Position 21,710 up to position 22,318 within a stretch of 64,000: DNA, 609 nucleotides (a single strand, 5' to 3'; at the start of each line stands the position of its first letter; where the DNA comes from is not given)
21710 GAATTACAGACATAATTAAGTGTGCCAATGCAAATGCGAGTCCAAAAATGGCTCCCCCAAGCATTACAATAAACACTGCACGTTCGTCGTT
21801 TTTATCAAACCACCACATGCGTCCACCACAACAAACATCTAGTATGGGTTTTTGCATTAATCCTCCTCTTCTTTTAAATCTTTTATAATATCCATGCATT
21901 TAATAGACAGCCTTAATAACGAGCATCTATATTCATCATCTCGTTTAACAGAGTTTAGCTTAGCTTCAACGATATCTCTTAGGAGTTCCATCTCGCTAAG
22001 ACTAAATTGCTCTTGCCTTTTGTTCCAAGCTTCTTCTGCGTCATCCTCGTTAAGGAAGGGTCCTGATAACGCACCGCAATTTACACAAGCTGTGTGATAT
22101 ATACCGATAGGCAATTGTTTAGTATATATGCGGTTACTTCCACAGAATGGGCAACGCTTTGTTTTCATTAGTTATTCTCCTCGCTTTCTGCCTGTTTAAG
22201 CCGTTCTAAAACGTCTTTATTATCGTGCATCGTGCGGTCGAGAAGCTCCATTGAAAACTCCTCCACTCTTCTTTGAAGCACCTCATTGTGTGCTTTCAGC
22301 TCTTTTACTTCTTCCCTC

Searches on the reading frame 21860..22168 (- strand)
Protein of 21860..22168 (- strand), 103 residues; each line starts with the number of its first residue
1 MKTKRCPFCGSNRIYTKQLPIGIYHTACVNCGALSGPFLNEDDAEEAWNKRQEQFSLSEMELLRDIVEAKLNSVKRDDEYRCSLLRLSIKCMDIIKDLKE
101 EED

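Call 40: search_protein_families(library=ncbifam, proteins=[window:21860-22168:-], max_evalue=0.01)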
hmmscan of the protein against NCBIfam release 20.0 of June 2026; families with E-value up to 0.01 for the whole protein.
window:21860-22168:- (103 aa): 2 families
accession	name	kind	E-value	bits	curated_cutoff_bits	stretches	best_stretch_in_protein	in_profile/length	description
TIGR03655.1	anti_R_Lar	subfamily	1.2e-09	38.3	39.6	1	4-51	2-54/55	Lar family restriction alleviation protein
NF007260.0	PRK09710.1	equivalog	4.9e-06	27.1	113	1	3-52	6-54/64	type I toxin-antitoxin system endodeoxyribonuclease toxin RalR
